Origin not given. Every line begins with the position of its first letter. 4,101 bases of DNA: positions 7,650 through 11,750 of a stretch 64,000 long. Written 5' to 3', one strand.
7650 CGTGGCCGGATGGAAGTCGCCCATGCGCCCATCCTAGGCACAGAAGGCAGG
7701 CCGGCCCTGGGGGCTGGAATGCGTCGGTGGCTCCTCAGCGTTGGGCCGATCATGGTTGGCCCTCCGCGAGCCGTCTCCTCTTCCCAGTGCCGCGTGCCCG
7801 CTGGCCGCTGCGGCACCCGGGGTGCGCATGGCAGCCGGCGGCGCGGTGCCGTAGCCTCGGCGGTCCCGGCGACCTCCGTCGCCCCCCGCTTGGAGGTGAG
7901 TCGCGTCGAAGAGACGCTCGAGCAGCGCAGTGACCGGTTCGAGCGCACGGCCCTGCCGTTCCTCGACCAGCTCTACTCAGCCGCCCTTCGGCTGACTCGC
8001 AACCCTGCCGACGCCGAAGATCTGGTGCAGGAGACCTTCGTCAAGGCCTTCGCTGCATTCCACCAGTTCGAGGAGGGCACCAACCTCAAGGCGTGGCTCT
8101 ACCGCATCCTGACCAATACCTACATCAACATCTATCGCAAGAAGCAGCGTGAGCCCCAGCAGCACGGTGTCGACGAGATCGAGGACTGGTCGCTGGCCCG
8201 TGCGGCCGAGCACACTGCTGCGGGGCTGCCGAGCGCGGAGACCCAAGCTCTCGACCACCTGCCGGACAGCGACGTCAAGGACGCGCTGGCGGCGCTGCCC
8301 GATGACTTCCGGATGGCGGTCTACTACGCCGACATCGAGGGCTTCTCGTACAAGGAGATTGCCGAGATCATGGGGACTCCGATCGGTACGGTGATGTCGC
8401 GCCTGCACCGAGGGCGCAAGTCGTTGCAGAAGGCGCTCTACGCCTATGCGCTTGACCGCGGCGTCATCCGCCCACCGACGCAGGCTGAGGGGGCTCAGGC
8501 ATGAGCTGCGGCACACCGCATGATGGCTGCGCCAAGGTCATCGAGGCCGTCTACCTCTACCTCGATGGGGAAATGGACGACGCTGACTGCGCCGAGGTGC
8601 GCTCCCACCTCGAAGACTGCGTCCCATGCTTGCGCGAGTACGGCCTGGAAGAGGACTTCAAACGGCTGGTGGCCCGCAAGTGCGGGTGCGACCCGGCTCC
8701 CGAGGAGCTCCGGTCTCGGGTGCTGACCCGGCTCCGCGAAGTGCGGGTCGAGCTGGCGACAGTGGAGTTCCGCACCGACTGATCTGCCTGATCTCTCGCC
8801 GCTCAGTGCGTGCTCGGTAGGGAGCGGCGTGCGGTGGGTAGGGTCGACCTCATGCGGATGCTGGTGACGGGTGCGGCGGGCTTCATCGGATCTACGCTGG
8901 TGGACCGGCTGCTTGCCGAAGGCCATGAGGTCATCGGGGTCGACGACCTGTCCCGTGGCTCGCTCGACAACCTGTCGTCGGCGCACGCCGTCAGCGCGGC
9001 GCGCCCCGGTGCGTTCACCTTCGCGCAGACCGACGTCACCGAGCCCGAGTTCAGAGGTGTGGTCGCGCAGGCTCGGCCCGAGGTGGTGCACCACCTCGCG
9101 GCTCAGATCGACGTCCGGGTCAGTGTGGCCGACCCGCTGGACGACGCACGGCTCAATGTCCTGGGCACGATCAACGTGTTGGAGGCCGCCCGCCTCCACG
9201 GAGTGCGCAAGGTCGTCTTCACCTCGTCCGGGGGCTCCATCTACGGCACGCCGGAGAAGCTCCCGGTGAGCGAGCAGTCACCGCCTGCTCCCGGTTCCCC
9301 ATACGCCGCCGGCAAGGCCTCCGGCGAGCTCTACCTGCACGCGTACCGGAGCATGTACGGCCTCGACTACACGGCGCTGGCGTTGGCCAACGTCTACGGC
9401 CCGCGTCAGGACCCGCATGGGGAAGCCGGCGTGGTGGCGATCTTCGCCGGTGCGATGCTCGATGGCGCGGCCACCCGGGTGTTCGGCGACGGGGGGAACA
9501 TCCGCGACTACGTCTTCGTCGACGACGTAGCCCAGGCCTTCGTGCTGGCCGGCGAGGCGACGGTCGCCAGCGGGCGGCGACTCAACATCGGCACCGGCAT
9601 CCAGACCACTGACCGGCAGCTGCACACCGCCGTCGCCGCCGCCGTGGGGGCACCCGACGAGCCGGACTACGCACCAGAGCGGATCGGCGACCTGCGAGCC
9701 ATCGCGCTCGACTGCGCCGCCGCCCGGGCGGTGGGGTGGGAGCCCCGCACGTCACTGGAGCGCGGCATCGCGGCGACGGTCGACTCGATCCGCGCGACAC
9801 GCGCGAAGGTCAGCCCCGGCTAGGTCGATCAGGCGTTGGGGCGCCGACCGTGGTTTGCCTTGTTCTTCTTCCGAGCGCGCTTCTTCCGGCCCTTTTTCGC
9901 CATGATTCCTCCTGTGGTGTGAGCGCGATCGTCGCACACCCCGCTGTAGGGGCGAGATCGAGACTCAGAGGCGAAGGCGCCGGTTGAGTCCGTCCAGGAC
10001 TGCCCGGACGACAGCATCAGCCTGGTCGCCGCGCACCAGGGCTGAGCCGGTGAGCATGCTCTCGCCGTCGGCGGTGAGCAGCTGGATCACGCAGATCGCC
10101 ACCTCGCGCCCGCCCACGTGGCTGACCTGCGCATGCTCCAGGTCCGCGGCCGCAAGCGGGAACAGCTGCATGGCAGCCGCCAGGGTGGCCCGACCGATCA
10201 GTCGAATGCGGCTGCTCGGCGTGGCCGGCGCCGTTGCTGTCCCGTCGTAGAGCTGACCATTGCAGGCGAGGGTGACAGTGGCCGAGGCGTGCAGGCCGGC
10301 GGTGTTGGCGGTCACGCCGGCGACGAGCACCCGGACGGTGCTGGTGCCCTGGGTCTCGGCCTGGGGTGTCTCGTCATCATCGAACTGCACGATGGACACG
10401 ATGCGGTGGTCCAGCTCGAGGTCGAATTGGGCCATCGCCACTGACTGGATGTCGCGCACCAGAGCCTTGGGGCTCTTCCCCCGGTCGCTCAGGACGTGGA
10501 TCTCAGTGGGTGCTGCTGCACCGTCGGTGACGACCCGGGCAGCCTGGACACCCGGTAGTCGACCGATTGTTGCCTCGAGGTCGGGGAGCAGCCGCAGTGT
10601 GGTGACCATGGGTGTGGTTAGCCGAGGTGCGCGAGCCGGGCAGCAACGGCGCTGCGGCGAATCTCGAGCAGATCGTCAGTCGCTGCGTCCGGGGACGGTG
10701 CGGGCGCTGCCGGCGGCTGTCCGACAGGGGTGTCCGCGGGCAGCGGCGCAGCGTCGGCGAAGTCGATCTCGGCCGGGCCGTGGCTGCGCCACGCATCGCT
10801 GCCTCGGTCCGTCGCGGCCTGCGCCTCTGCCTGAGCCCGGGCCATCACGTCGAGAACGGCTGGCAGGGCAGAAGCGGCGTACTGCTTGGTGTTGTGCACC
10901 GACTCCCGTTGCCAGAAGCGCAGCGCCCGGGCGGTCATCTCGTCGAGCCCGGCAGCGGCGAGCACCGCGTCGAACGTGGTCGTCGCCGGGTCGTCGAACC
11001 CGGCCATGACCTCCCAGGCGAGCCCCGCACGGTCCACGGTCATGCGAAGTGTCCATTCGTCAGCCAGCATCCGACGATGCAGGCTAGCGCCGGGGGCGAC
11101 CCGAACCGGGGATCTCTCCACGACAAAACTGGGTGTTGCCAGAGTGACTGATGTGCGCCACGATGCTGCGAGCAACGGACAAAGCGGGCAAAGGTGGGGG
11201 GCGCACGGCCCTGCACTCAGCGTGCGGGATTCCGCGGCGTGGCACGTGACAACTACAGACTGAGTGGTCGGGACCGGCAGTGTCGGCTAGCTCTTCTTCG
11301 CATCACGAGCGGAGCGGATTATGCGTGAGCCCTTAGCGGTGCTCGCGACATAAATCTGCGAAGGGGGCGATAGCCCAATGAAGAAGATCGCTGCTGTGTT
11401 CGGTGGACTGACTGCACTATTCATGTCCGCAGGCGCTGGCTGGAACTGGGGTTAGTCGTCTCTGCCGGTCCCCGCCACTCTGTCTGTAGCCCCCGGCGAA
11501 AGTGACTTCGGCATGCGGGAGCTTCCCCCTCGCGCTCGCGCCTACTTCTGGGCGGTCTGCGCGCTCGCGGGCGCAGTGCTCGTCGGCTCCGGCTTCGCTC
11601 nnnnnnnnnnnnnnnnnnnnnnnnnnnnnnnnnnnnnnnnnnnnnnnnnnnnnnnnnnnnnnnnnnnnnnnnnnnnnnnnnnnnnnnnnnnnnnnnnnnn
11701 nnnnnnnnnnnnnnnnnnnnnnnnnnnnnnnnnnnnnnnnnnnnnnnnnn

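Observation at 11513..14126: Tandem, overlapping paralogs of 7TM-receptor::HD-GYP proteins, one catalytically intact and one degenerate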

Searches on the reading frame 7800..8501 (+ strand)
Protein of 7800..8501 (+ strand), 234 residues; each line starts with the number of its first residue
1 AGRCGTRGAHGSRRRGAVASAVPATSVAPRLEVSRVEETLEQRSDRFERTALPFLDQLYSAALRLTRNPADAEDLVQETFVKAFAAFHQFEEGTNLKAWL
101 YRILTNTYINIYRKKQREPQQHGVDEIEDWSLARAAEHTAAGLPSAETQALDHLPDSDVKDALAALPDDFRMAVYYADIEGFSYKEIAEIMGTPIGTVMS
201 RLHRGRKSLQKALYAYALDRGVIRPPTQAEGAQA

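Call 37: search_protein_families(library=pfam, proteins=[window:7800-8501:+], max_evalue=0.001)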
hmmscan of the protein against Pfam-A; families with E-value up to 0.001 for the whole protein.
window:7800-8501:+ (234 aa): 5 families
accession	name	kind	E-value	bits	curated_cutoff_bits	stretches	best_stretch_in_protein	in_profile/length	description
PF04542.20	Sigma70_r2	-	9.5e-19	67.4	24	1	55-117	6-70/71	Sigma-70 region 2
PF08281.18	Sigma70_r4_2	-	6.8e-17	61.3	25.7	1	159-209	4-54/54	Sigma-70, region 4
PF04545.22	Sigma70_r4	-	2.1e-10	40.4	24.1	1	162-211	1-50/50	Sigma-70, region 4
PF22029.2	PhyR_sigma2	-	7.9e-07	29.5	27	1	65-104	15-54/55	Sigma2 domain of PhyR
PF07638.17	Sigma70_ECF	-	0.00082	19.8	21.1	0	74-213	51-183/185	ECF sigma factor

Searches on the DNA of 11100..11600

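Call 63: search_rna_families(source=window, start=11100, end=11600, threshold=evalue, max_evalue=1)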
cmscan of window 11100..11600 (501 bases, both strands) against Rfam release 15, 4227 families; matches with E-value up to 1: 0.
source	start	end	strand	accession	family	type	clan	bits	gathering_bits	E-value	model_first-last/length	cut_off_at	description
